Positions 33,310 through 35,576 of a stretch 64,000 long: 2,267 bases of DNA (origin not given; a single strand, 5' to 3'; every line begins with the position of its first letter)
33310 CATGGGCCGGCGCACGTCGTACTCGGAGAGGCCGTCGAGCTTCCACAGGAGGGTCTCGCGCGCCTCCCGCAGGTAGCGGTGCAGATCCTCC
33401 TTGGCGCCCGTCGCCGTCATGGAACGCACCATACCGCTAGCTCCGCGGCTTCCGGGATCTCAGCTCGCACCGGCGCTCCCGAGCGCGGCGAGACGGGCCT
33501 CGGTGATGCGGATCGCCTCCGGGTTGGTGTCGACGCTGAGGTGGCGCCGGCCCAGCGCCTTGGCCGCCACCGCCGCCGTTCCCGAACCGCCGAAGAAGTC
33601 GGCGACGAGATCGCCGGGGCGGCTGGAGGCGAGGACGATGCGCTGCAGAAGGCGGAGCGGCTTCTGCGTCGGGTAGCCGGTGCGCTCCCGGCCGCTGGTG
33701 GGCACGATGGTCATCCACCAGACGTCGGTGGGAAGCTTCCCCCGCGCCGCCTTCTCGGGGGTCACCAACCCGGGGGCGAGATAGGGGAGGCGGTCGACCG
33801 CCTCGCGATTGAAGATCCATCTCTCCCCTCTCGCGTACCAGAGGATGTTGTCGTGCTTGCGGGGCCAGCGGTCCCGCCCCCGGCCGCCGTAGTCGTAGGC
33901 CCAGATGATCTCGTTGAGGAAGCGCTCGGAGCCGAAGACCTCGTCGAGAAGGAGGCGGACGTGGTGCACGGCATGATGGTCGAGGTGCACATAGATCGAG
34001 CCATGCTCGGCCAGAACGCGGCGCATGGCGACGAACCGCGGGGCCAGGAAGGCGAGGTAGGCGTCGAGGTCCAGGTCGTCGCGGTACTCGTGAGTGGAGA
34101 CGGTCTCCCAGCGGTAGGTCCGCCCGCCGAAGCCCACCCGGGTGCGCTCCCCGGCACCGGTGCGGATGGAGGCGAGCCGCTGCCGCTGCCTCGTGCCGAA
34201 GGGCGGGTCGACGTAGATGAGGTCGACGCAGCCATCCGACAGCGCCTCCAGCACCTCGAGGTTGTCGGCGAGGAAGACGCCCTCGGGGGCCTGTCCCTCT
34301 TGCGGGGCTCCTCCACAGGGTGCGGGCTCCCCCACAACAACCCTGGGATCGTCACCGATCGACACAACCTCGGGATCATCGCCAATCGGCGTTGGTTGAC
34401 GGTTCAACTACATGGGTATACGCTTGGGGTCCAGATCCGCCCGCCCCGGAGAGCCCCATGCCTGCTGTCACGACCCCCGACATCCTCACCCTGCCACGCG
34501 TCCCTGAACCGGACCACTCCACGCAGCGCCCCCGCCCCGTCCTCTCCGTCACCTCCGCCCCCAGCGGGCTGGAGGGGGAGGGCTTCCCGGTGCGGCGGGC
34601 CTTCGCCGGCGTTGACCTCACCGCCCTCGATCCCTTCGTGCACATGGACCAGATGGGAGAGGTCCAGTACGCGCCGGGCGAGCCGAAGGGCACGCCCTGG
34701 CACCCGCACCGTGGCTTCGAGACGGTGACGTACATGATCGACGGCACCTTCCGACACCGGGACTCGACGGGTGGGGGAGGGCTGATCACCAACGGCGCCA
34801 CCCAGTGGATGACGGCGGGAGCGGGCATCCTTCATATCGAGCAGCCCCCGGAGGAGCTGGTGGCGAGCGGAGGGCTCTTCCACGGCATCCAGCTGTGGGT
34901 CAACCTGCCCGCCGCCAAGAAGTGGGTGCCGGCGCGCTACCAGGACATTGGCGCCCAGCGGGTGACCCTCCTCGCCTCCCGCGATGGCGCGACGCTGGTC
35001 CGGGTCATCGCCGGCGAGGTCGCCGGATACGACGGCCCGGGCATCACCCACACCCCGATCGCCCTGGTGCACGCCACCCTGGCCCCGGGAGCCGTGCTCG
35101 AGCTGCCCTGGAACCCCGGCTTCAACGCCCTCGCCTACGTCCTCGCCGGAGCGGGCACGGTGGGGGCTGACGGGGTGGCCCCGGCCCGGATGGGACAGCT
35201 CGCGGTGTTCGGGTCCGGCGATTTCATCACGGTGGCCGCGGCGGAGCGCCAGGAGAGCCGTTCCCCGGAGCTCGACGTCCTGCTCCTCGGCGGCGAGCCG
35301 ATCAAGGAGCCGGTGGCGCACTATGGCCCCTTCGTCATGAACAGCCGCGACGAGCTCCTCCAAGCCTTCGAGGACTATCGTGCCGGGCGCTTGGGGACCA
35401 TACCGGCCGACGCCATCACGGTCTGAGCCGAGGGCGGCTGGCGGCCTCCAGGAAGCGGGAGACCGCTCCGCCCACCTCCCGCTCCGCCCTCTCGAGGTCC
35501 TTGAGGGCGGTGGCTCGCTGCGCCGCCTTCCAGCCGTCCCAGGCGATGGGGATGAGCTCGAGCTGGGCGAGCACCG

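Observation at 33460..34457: Orphan beta-class DNA methyltransferase (with N-terminal tandem peptide repeat) co-oriented with a DinB/DUF664 gene, adjacent to ssrA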

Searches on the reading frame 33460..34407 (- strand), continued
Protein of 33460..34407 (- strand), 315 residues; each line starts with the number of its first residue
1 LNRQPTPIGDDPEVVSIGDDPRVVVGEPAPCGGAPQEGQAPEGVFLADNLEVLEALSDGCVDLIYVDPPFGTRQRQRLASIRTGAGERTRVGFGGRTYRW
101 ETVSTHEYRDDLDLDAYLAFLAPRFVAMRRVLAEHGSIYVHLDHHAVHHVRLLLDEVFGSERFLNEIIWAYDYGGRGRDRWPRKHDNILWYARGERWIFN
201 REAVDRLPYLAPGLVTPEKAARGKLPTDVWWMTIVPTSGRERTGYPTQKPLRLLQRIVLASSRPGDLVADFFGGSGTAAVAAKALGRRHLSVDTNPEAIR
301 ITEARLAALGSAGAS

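Call 73: fold_search(model_id=the predicted structure, library=pdb)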
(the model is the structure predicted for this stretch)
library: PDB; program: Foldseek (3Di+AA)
matches with E <= 10: 1099; with E <= 0.001: 103
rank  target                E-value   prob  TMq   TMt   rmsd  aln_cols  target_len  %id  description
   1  6pbd_A                1.5e-16  1.00  0.61  0.56   5.3       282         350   26  DNA N6-Adenine Methyltransferase CcrM In Complex with Double-Stranded DNA Oligonucleotide Containing Its Recognition S (released 2019-10-23)
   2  6pbd_B                1.5e-15  1.00  0.55  0.53   6.7       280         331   25  DNA N6-Adenine Methyltransferase CcrM In Complex with Double-Stranded DNA Oligonucleotide Containing Its Recognition S (released 2019-10-23)
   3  9c3u_A                1.9e-15  1.00  0.58  0.73   7.4       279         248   27  Crystal structure of DNA N6-Adenine Methyltransferase M.BceJIV from Burkholderia cenocepacia in complex with duplex DN (released 2024-09-11)
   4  1nw8                  2.5e-15  1.00  0.55  0.63   9.6       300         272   24  Structure of L72P mutant beta class N6-adenine DNA methyltransferase RsrI (released 2003-07-29)
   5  8urk_D                3.2e-15  1.00  0.57  0.73   8.0       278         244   28  Crystal structure of DNA N6-Adenine Methyltransferase M.BceJIV from Burkholderia cenocepacia in complex with duplex DN (released 2024-09-11)
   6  8urk_A                3.6e-15  1.00  0.57  0.71   7.8       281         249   28  Crystal structure of DNA N6-Adenine Methyltransferase M.BceJIV from Burkholderia cenocepacia in complex with duplex DN (released 2024-09-11)
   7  1eg2                  3.6e-15  1.00  0.53  0.61   9.6       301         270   23  CRYSTAL STRUCTURE OF RHODOBACTER SPHEROIDES (N6 ADENOSINE) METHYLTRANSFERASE (M.RSRI) (released 2000-10-18)
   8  1nw6                  5.1e-15  1.00  0.54  0.62   7.6       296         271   23  Structure of the beta class N6-adenine DNA methyltransferase RsrI bound to sinefungin (released 2003-07-29)
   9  9c3s_A                5.8e-15  1.00  0.59  0.73   7.7       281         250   28  Crystal structure of DNA N6-Adenine Methyltransferase M.BceJIV from Burkholderia cenocepacia in complex with duplex DN (released 2024-09-11)
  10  8s9m                  6.9e-15  1.00  0.58  0.75   5.9       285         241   21  DNA cytosine-N4 methyltransferase (residues 79-324) from the Bdelloid rotifer Adineta vaga (released 2023-08-02)
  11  9c3u_C                1.4e-14  1.00  0.55  0.72   6.8       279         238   28  Crystal structure of DNA N6-Adenine Methyltransferase M.BceJIV from Burkholderia cenocepacia in complex with duplex DN (released 2024-09-11)
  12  1g60_A                5.8e-14  1.00  0.54  0.71  10.2       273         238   24  Crystal Structure of Methyltransferase MboIIa (Moraxella bovis) (released 2002-05-01)
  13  9c3s_D                8.3e-14  1.00  0.56  0.72   8.1       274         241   28  Crystal structure of DNA N6-Adenine Methyltransferase M.BceJIV from Burkholderia cenocepacia in complex with duplex DN (released 2024-09-11)
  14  9c3u_D                8.8e-14  1.00  0.56  0.73   7.7       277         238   28  Crystal structure of DNA N6-Adenine Methyltransferase M.BceJIV from Burkholderia cenocepacia in complex with duplex DN (released 2024-09-11)
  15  9c3s_C                1.3e-13  1.00  0.57  0.73   7.9       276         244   29  Crystal structure of DNA N6-Adenine Methyltransferase M.BceJIV from Burkholderia cenocepacia in complex with duplex DN (released 2024-09-11)
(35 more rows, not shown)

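Call 74: find_related_loci(query=P0018, collection=metagenome_contigs, flank=8000)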
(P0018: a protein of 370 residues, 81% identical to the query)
Query P0018 (370 aa) in metagenome_contigs; peptide patterns used: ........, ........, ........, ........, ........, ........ (x = any residue, [..] = any of these).
600 stretches matched a pattern (row limit reached: there are more); 583 encode a relative of the query (tblastn E <= 1e-3); the best 80 are kept; 80 distinct loci.
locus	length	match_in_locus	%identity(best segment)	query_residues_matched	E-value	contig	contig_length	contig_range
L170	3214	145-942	73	90-355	1e-138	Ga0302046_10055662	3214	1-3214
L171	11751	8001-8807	70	86-354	1e-125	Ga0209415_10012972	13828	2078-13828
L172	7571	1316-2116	69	88-354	1e-124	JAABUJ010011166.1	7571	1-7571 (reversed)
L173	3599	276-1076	73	88-354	7e-126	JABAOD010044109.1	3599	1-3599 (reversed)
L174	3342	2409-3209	73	88-354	2e-126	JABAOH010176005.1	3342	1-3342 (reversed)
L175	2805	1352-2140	70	96-358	9e-126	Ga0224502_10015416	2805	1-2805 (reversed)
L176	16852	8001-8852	58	81-360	8e-100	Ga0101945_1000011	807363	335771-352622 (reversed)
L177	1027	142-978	55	82-360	5e-109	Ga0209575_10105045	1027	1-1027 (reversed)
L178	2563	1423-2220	58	92-357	7e-103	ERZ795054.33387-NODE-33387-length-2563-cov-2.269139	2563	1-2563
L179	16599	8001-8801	57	92-357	4e-99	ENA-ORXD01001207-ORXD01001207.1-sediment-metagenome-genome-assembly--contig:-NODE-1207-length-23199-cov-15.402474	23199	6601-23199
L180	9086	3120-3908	56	92-354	3e-99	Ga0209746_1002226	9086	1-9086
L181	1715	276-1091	55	89-360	1e-105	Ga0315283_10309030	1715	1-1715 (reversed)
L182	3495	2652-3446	57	92-355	3e-100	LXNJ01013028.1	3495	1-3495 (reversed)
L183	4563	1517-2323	54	92-360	3e-99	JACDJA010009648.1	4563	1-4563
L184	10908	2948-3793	58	78-355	2e-98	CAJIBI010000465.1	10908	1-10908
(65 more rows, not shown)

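Call 76: find_encoding_contigs(protein=P0298, flank=6000, max_places=1)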
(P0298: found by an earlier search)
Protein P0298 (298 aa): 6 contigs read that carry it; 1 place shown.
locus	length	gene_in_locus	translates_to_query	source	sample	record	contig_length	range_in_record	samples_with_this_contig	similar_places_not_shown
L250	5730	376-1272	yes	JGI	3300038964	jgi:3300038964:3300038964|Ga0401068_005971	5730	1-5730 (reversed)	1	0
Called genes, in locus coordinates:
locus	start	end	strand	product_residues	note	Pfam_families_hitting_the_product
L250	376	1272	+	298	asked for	PF03602:Cons_hypoth95 (faint), PF01555:N6_N4_Mtase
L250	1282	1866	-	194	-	PF00265:TK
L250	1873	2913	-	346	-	PF00850:Hist_deacetyl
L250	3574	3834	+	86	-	PF04226:Transgly_assoc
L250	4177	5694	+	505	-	PF05496:RuvB_N, PF00158:Sigma54_activat (faint), PF00004:AAA, PF07728:AAA_5 (faint), PF13173:AAA_14, PF16193:AAA_assoc_2, PF12002:MgsA_C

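Call 77: find_encoding_contigs(protein=P0165, flank=6000, max_places=1)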
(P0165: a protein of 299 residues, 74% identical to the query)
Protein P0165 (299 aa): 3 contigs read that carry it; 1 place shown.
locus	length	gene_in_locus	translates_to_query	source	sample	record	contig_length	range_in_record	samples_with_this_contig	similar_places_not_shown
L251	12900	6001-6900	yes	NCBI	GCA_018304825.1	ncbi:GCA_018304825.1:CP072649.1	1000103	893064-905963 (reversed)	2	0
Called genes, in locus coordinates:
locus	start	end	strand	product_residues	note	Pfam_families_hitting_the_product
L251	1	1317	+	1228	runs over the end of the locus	-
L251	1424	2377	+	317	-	PF23023:Anti-Pycsar_Apyc1, PF00753:Lactamase_B, PF13691:Lactamase_B_4 (faint), PF12706:Lactamase_B_2 (weak)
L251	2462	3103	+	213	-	PF00578:AhpC-TSA, PF08534:Redoxin, PF10417:1-cysPrx_C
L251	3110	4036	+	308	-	PF00291:PALP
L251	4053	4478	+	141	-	PF01398:JAB, PF14464:Prok-JAB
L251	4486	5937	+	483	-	PF02597:ThiS, PF00899:ThiF, PF00581:Rhodanese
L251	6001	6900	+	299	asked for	PF03602:Cons_hypoth95 (faint), PF01555:N6_N4_Mtase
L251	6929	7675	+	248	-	PF06940:DUF1287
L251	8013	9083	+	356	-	PF08100:Dimerisation, PF00891:Methyltransf_2, PF13649:Methyltransf_25 (faint)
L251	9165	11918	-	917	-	PF00690:Cation_ATPase_N, PF00122:E1-E2_ATPase, PF00702:Hydrolase, PF13246:Cation_ATPase, PF07449:HyaE (weak), PF08282:Hydrolase_3 (weak), PF00689:Cation_ATPase_C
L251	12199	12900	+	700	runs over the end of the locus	PF00083:Sugar_tr (faint), PF07690:MFS_1, PF00561:Abhydrolase_1, PF02129:Peptidase_S15 (weak), PF12146:Hydrolase_4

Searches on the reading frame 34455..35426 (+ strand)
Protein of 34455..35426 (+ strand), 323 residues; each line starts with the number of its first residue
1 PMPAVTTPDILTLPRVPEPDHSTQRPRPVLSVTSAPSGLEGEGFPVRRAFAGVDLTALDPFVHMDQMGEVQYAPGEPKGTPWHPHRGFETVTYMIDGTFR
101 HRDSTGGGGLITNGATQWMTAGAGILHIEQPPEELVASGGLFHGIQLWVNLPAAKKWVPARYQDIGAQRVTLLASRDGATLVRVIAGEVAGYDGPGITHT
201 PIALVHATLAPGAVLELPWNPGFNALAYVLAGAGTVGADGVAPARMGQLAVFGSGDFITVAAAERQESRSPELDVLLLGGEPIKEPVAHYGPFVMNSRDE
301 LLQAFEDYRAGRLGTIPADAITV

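Call 4: search_protein_families(library=pfam, proteins=[window:34455-35426:+], max_evalue=0.01)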
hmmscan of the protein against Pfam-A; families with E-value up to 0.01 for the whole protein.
window:34455-35426:+ (323 aa): 4 families
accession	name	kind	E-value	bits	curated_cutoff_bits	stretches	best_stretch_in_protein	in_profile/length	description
PF02678.22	Pirin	-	1.2e-30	106.1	26.1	1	44-149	2-108/108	Pirin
PF05726.19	Pirin_C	-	4.7e-27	94.8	27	1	205-313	2-102/103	Pirin C-terminal cupin domain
PF07883.17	Cupin_2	-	5.7e-05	23.2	27.2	0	206-255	2-51/70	Cupin domain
PF00190.28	Cupin_1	-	0.00094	19.2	22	1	195-237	26-68/151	Cupin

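Call 5: search_protein_families(library=ncbifam, proteins=[window:34455-35426:+], max_evalue=0.01)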
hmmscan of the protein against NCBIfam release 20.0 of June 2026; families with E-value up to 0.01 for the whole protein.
window:34455-35426:+ (323 aa): 0 families

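Call 62: search_protein_families(library=padloc, proteins=[window:34455-35426:+], max_evalue=0.001)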
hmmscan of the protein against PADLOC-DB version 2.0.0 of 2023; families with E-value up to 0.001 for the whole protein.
window:34455-35426:+ (323 aa): 0 families
